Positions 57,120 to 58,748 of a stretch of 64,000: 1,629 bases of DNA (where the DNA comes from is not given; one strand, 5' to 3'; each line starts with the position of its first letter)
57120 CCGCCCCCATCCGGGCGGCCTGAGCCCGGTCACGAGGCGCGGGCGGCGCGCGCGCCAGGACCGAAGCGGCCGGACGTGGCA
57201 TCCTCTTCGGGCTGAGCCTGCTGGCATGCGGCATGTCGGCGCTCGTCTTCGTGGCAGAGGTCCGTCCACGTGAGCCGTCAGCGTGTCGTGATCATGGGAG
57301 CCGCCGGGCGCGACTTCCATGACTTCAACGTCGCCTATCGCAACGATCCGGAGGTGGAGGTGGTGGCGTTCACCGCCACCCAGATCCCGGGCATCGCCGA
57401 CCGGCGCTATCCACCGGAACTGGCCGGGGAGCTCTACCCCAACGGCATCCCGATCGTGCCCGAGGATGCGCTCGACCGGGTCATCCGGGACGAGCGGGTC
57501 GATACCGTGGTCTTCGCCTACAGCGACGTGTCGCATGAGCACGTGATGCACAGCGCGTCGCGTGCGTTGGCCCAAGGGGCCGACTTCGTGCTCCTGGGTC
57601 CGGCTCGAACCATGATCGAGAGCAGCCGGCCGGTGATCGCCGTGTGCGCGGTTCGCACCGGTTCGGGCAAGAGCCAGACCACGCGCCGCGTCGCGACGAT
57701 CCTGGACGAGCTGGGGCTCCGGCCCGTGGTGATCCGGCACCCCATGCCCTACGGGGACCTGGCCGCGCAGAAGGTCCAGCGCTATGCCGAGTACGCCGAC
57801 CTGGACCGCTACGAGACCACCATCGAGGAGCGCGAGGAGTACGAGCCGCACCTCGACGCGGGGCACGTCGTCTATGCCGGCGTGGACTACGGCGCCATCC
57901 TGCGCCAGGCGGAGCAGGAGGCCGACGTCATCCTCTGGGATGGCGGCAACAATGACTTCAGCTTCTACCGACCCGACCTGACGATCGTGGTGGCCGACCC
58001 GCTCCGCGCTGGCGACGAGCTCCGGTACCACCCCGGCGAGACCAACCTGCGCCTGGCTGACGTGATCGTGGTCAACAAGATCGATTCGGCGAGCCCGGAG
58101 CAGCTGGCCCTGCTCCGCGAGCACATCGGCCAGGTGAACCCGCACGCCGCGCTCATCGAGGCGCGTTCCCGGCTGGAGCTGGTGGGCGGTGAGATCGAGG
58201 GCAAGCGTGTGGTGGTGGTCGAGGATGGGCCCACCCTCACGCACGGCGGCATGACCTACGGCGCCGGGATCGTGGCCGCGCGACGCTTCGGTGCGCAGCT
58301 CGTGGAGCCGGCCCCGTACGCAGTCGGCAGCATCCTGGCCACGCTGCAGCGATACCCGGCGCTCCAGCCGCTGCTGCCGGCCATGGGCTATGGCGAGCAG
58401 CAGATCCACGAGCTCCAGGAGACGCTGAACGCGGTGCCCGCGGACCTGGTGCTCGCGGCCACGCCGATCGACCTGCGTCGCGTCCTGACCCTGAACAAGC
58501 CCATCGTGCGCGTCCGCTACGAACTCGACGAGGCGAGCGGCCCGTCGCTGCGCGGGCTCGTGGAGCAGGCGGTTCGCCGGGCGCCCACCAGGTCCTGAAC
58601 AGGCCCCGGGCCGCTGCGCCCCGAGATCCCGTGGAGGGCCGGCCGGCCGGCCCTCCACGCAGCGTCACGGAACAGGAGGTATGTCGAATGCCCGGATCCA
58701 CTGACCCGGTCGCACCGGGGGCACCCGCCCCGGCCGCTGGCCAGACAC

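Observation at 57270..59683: cPGS-like P-loop protein encoded immediately upstream of ornithine carbamoyltransferase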

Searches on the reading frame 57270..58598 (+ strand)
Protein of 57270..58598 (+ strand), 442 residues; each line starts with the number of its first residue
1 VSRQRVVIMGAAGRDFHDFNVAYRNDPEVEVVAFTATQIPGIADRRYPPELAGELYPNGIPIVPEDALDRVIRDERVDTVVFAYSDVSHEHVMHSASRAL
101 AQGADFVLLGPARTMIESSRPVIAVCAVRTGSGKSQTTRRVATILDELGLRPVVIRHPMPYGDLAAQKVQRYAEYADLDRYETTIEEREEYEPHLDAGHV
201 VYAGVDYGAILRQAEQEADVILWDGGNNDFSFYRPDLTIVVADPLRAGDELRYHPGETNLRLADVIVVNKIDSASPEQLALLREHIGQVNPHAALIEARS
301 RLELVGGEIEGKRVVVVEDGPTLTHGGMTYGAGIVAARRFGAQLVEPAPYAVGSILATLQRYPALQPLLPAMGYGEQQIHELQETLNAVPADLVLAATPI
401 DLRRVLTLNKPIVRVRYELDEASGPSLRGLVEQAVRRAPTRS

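Call 3: search_protein_families(library=pfam, proteins=[window:57270-58598:+], max_evalue=0.01)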
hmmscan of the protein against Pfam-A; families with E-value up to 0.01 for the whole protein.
window:57270-58598:+ (442 aa): 1 family
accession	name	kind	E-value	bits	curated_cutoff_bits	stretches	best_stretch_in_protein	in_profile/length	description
PF02492.25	cobW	-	5.5e-05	23.3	20.7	1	233-296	113-179/180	CobW/HypB/UreG, nucleotide-binding domain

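Call 4: search_protein_families(library=ncbifam, proteins=[window:57270-58598:+], max_evalue=0.01)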
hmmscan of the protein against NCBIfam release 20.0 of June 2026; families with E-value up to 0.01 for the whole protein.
window:57270-58598:+ (442 aa): 0 families

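Call 5: search_solved_structures(query=window:57270-58598:+, max_evalue=1, show_alignments=3)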
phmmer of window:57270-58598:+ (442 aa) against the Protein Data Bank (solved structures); distinct sequences matched with E-value up to 1: 2.
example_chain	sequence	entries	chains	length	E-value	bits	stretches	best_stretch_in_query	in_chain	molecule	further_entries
9sxb_A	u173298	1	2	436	6.3e-05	25.6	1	214-321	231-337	Cyclic 2,3-diphosphoglycerate synthetase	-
2hf8_A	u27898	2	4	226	0.7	12.3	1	238-296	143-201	Probable hydrogenase nickel incorporation protein hypB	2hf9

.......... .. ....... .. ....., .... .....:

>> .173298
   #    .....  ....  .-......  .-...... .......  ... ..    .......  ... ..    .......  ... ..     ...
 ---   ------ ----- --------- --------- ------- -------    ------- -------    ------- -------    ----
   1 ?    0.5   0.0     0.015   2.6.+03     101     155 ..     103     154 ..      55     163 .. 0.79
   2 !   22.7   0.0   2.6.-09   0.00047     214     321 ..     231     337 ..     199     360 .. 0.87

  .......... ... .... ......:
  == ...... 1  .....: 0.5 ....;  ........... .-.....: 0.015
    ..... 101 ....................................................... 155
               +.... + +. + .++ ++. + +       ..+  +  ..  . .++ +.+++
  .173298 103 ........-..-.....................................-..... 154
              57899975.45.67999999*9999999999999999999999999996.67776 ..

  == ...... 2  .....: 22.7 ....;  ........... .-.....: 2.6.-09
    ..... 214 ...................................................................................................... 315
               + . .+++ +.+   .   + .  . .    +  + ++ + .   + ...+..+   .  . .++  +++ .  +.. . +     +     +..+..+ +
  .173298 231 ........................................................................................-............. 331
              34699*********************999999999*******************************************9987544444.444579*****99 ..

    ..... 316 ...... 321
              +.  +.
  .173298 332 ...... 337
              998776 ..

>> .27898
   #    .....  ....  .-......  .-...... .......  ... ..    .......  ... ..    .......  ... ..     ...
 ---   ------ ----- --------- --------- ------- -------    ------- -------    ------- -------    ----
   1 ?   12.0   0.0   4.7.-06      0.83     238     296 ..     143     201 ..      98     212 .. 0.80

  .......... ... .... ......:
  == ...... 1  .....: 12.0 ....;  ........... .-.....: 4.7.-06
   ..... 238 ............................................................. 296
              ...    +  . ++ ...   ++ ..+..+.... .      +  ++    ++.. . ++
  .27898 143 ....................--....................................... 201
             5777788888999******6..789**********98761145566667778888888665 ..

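Call 6: find_homologous_proteins(query=window:57270-58598:+)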
Query window:57270-58598:+ (442 aa): 8000 proteins with E <= 0.001 among 8000 candidates; the best 120 are listed.
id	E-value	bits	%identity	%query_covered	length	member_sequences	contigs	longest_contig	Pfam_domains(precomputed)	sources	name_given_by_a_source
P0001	1.0e-282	956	100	98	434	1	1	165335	-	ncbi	ncbi:MAG: cyclic 2,3-diphosphoglycerate synthase [Candidatus Limnocylindrales bacterium]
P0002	8.8e-271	916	95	98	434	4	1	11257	-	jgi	jgi:predicted GTPase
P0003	7.5e-258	874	90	99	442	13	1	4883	PF02492.26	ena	-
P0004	3.7e-257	871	91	99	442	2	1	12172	PF02492.26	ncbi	-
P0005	9.0e-257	870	88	99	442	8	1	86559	-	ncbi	-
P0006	3.9e-254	862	87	99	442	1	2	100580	PF02492.26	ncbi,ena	-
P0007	5.4e-254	861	87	99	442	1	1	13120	PF02492.26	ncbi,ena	-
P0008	6.4e-254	861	88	100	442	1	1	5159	-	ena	-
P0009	1.5e-252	856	89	99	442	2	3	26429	-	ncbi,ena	-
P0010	2.5e-252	856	87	100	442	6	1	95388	PF02492.26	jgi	jgi:predicted GTPase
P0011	2.1e-251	853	88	99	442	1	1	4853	-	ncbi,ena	-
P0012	2.4e-251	852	88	99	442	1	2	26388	-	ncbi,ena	-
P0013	4.2e-251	852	87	99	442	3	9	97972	PF02492.26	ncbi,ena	-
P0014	5.1e-251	851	86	100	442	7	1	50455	-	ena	-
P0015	3.1e-249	845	85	100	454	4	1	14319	PF02492.26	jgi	-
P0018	2.4e-242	823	83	99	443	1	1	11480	-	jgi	jgi:predicted GTPase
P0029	2.6e-218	744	78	97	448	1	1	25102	PF02492.26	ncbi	-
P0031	9.9e-212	722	75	100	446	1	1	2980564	PF02492.26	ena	-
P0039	1.8e-210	718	76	99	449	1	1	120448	-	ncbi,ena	-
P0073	5.2e-208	710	72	98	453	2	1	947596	-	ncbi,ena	-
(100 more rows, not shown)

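Call 15: find_related_loci(query=window:57270-58598:+, collection=genome_contigs, flank=6000)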
Query window:57270-58598:+ (442 aa) in genome_contigs; peptide patterns used: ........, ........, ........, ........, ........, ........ (x = any residue, [..] = any of these).
600 stretches matched a pattern (row limit reached: there are more); 600 encode a relative of the query (tblastn E <= 1e-3); the best 80 are kept; 80 distinct loci.
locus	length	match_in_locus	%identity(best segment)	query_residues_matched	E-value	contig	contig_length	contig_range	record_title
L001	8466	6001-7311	74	1-436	0e+0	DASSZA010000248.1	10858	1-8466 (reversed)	MAG TPA_asm: Candidatus Limnocylindrales bacterium isolate SMAG_U695 k141_382603, whole genome shotgun sequence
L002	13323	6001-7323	74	1-440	0e+0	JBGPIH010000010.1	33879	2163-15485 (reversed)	MAG: Candidatus Limnocylindria bacterium isolate OBJ_0618_7090110_339 k141_10496369_length_33879_cov_200.0241, whole gen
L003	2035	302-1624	73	1-440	0e+0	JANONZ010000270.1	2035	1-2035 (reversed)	MAG: Thermomicrobiales bacterium isolate VAR_43_metabat_27 VAR_43_k141_1220773, whole genome shotgun sequence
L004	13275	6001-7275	72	1-424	0e+0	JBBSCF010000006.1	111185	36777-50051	MAG: Candidatus Limnocylindrales bacterium isolate La6_metabat2.260 La6_metabat2.260_K_1275925_L_111185_cov_21.2478, who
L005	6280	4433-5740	66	4-437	0e+0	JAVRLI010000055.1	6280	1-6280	MAG: Thermoplasmatota archaeon isolate TVZ.SD19.224 Thermoplasmatota_4_MX3.84_3466_6420_8.476402, whole genome shotgun s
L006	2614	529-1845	64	1-440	0e+0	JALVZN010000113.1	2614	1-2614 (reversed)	MAG: candidate division WOR-3 bacterium isolate T10_metabat1_scaf2bin.031 T10_NODE_40627_length_2614_cov_13.134298, whol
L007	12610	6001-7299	67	1-431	0e+0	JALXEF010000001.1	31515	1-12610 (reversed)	MAG: candidate division WOR-3 bacterium isolate T2_metabat2_scaf2bin.364 T2_NODE_1017_length_31515_cov_2.348382, whole g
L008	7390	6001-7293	67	5-433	0e+0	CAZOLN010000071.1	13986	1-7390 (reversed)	MAG TPA_asm: uncultured Anaerolineales bacterium isolate binchicken_co6_399 genome assembly, contig: NODE_4915_length_13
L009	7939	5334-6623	64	4-431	0e+0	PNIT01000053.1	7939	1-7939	MAG: Aciduliprofundum sp. isolate ARK-15 NODE_1000_length_7939_cov_87.5627, whole genome shotgun sequence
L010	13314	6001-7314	65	1-436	0e+0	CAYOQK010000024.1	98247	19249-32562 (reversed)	MAG TPA_asm: uncultured bacterium isolate binchicken_co219_10 genome assembly, contig: k141_213574, whole genome shotgun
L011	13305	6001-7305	63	1-433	0e+0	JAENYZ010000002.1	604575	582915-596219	MAG: Anaerolineaceae bacterium isolate BL5_bin.11 BL5_bin11_NODE_5_length_604575_cov_57.096215, whole genome shotgun seq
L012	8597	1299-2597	62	1-431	0e+0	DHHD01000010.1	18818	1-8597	MAG TPA_asm: Anaerolineaceae bacterium UBA4781 UBA4781_contig_19040, whole genome shotgun sequence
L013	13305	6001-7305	62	1-433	0e+0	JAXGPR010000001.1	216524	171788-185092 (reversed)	MAG: Anaerolineaceae bacterium isolate AnMBR.bin307 bin307_1, whole genome shotgun sequence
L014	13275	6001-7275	64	5-427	0e+0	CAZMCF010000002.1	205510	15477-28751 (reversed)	MAG TPA_asm: uncultured Anaerolinea sp. isolate binchicken_co107_434 genome assembly, contig: NODE_101_length_205510_cov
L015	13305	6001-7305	63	1-433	0e+0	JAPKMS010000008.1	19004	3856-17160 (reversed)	MAG: Anaerolineae bacterium isolate MO66 k75_8007, whole genome shotgun sequence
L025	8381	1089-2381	63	4-432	0e+0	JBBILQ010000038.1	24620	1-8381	MAG: Candidatus Aminicenantes bacterium isolate RVF170221_bin_212 NODE_1654_length_24620_cov_7.382414, whole genome shot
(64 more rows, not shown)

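Call 21: search_protein_representatives(protein=window:57270-58598:+)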
Query: 442 residues. Proteins with E-value up to 0.001 (for the whole library): 3663; up to 1e-10: 2324; up to 1e-30: 659. The best 150 are listed.
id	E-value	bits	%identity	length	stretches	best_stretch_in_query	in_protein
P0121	1.5e-154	531.7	57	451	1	4-437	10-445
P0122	5.2e-154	530.0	55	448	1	3-435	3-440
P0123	1.2e-142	492.5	54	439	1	4-418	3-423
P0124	6.6e-140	483.5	56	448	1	4-432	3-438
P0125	1.2e-138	479.4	53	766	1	4-441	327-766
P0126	3.9e-132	457.9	49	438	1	1-432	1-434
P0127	3.1e-125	435.2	66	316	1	4-304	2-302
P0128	2.3e-119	415.9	48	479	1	4-421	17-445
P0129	7.1e-118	410.9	49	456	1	7-425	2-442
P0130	1.7e-117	409.7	50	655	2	40-424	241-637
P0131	3.3e-117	408.7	47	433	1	4-420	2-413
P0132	3.3e-115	402.2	48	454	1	3-433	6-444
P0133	9.6e-115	400.6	67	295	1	153-432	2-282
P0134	3.2e-114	398.9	61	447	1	3-307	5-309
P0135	5.1e-114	398.2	43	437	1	1-435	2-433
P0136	9.8e-114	397.3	43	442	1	3-422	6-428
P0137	1.0e-113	397.2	52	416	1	4-421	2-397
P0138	2.0e-113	396.3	50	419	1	9-419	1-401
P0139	5.5e-113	394.8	45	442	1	4-437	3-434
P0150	4.0e-105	368.9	49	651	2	2-305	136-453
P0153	2.0e-103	363.3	44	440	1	4-438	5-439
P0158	1.3e-97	344.1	46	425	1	3-418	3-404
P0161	3.0e-96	339.7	42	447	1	5-436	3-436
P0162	3.9e-96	339.3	48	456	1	3-425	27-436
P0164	5.0e-95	335.7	40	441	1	5-432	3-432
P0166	8.9e-94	331.5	41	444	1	3-420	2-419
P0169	2.7e-92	326.7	48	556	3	14-308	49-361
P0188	6.5e-84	299.0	40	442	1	4-418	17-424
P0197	4.3e-79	283.2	41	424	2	3-333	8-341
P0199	3.6e-78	280.1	42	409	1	5-433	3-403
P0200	6.3e-78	279.3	38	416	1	4-419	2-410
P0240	2.6e-66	241.1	48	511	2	154-423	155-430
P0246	8.2e-66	239.4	34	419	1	5-436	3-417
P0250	1.1e-64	235.7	43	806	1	150-436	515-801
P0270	1.8e-61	225.1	49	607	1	115-404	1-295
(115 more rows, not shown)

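Call 32: list_cluster_members(proteins=[P0126, P0131, P0135, P0136, P0139, P0153, P0161, P0164, P0200, P0246])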
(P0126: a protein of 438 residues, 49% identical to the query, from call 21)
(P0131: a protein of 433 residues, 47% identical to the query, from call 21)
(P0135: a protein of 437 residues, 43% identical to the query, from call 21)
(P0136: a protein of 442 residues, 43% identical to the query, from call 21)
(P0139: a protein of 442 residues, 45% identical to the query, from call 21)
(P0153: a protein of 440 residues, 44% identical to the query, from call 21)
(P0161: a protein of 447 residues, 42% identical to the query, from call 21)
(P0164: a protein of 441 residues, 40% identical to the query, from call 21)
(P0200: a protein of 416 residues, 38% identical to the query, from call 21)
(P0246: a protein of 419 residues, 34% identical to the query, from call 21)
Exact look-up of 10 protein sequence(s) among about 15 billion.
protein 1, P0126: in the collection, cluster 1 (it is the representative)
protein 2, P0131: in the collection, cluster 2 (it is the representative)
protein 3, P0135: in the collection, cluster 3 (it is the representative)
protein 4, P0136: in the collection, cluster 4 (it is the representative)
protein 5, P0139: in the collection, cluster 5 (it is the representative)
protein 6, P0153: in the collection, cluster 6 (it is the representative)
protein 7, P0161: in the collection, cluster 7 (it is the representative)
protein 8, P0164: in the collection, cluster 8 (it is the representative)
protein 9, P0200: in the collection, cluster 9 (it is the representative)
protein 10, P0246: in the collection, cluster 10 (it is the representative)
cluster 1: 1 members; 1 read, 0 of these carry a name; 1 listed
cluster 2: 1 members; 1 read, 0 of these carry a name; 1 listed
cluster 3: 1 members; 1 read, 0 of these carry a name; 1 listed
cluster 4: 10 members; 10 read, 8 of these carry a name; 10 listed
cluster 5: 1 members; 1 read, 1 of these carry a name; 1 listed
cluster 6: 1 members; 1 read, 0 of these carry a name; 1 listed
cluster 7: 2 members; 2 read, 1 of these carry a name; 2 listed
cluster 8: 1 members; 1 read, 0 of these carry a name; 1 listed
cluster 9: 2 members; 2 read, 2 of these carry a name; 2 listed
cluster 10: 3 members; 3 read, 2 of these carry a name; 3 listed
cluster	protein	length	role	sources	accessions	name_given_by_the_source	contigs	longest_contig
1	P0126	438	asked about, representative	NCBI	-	-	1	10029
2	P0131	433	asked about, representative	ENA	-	-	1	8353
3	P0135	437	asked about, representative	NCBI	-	-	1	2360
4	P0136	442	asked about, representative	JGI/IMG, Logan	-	predicted GTPase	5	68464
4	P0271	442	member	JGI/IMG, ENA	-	predicted GTPase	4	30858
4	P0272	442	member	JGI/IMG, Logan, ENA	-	predicted GTPase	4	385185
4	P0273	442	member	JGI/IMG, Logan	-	predicted GTPase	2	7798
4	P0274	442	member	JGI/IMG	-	predicted GTPase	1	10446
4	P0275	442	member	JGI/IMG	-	predicted GTPase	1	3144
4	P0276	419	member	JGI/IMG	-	predicted GTPase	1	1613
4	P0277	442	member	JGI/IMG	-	predicted GTPase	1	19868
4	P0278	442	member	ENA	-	-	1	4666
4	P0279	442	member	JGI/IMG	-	-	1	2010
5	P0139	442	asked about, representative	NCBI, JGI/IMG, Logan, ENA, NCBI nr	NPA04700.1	MAG: GTPase [Crenarchaeota archaeon] | GTPase [Thermoproteota archaeon]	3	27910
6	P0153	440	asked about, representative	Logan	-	-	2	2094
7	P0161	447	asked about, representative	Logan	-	-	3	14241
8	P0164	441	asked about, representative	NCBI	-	-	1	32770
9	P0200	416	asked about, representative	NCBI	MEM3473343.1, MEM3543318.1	MAG: GTPase [archaeon]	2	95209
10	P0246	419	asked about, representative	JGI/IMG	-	-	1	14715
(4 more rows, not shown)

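Call 34: list_cluster_members(proteins=[P0188, P0123, P0166, P0137, P0197, P0199, P0162, P0138, P0158, P0272])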
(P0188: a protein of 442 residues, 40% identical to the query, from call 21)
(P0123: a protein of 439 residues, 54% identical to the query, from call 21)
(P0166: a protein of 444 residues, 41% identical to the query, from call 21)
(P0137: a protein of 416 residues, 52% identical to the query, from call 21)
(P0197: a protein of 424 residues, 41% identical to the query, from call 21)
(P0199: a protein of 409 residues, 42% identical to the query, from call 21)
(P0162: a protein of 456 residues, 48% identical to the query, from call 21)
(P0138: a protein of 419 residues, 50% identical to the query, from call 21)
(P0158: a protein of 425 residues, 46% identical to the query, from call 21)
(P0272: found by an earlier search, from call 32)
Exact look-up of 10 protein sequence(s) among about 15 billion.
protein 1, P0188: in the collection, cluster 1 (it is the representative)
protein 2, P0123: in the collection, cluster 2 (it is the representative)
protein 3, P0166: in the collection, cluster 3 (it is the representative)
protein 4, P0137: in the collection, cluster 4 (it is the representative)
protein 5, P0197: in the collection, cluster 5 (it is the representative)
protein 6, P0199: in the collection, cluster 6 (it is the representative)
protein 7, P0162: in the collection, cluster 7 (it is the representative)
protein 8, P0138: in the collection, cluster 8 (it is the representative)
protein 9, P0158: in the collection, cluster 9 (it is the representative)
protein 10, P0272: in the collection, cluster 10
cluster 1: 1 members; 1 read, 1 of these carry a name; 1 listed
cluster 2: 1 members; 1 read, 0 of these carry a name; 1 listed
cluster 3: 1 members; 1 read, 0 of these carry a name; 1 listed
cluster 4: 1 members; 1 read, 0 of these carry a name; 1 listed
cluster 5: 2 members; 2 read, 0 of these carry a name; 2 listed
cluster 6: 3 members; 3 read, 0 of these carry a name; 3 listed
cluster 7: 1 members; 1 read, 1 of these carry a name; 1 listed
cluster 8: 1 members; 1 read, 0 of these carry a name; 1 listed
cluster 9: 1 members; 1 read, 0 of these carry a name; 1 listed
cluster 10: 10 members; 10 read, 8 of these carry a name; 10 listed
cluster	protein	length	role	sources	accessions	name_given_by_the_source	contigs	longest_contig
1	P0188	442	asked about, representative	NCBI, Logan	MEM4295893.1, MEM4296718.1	MAG: hypothetical protein QXS91_03750 [Candidatus Anstonellales archaeon]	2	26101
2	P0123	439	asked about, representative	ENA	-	-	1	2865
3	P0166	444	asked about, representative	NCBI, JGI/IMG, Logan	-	-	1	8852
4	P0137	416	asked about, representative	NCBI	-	-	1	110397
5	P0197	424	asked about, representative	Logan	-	-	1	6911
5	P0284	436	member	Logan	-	-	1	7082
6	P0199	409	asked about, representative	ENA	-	-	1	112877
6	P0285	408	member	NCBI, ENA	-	-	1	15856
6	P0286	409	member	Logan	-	-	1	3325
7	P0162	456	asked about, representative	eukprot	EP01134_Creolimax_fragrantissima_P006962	CFRG6962T1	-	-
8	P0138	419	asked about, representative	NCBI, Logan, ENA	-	-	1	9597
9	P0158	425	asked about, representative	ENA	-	-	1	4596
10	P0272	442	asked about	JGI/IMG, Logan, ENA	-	predicted GTPase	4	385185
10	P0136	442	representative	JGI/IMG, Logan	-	predicted GTPase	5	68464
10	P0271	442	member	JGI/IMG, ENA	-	predicted GTPase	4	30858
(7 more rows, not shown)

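Call 36: find_homologous_proteins(query=P0136)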
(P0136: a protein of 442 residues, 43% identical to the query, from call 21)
Query P0136 (442 aa): 7839 proteins with E <= 0.001 among 8000 candidates; the best 120 are listed.
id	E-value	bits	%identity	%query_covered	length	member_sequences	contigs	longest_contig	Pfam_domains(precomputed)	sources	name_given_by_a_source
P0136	3.1e-285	964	100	100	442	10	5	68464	-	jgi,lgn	jgi:predicted GTPase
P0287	8.6e-272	919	95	100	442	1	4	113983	-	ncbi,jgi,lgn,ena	-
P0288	3.7e-269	911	93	100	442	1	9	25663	-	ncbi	ncbi:MAG: GTP-binding protein [Nitrososphaerota archaeon]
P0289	4.5e-261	884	90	100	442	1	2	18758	-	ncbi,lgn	ncbi:MAG: GTPase [Nitrososphaerota archaeon]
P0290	1.2e-260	883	90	100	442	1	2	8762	-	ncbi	ncbi:MAG: GTPase [Nitrososphaerota archaeon]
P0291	1.5e-260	882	90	100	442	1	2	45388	-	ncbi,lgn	ncbi:MAG: GTPase [Nitrososphaerota archaeon]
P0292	1.8e-260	882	90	100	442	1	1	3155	-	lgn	-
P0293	8.0e-249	844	85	100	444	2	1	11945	-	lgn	-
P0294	2.0e-164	566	58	95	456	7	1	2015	-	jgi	-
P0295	4.2e-162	558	57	95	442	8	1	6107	-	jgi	-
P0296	5.5e-162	558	57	95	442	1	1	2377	-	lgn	-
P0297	1.2e-160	553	56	95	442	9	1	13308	-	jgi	-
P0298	2.5e-160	552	56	95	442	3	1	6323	-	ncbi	-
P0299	1.0e-153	530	53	95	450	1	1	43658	-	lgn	-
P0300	5.5e-142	492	53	95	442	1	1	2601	-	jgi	-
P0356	7.5e-134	465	48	99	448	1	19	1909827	-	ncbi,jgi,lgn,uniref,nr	ncbi:GTPase [Pyrococcus furiosus DSM 3638]|uniref:CobW/HypB/UreG nucleotide-binding domain-containin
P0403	1.2e-132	461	50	99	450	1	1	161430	-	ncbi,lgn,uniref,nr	ncbi:MAG: GTPase [Thermococcus sp.]|uniref:cyclic 2,3-diphosphoglycerate synthase n=1 Tax=Thermococc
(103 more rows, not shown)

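Call 39: find_encoding_contigs(protein=P0403, flank=6000, max_places=3)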
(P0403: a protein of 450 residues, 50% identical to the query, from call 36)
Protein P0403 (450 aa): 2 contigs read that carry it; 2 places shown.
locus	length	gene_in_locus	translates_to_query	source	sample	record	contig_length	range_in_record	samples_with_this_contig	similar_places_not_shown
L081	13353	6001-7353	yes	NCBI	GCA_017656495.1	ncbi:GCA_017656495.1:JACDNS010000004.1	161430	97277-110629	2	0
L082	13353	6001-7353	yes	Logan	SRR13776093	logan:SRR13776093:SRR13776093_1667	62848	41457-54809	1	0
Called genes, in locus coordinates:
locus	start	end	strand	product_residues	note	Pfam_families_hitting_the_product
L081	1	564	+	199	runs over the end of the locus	PF00227:Proteasome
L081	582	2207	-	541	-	PF01144:CoA_trans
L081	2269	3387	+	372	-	PF13699:eCIS_core (weak), PF26686:DUF8575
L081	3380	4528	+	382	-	PF00291:PALP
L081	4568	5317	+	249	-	-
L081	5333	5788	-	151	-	PF07973:tRNA_SAD (weak)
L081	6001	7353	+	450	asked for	-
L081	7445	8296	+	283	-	PF07722:Peptidase_C26, PF00117:GATase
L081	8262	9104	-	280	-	PF04055:Radical_SAM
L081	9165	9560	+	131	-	PF02566:OsmC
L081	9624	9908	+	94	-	PF08967:ENCP4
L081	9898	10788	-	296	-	PF01874:CitG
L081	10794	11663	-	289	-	-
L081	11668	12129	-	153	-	PF04024:PspC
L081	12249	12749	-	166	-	PF01965:DJ-1_PfpI, PF00117:GATase (faint)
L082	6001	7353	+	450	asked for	-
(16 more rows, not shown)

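Call 44: search_solved_structures(query=P0356, max_evalue=1)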
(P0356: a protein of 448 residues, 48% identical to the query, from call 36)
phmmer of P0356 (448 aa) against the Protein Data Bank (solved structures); distinct sequences matched with E-value up to 1: 11.
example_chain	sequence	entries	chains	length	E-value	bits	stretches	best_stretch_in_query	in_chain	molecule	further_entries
9sxb_A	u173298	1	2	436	5.2e-09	38.8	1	201-325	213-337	Cyclic 2,3-diphosphoglycerate synthetase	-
8oru_AAA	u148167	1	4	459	8.4e-05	24.9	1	220-339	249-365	Cyclic 2,3-diphosphoglycerate synthetase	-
8ork_AAA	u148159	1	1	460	8.5e-05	24.9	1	220-339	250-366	Cyclic 2,3-diphosphoglycerate synthetase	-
2hf8_A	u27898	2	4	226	0.022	16.9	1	248-299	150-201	Probable hydrogenase nickel incorporation protein hypB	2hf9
5zz5_A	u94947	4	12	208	0.16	14.1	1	52-125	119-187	Redox-sensing transcriptional repressor Rex | Redox-sensing transcriptional repressor Rex 1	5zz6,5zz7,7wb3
3q1h_A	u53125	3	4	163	0.2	13.7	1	161-254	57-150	Dihydrofolate reductase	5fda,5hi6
8szd_A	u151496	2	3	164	0.21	13.7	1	161-254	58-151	Dihydrofolate reductase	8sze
4qi9_A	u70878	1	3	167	0.22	13.6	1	161-254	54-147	Dihydrofolate reductase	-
2e87_A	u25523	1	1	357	0.24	13.5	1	267-319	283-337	Hypothetical protein PH1320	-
2wsm_A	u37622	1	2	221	0.25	13.4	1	255-301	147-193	HYDROGENASE EXPRESSION/FORMATION PROTEIN (HYPB)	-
4n8y_A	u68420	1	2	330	0.95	11.5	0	136-189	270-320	Putative TRAP-type C4-dicarboxylate transport system, binding periplasmic protein (DctP su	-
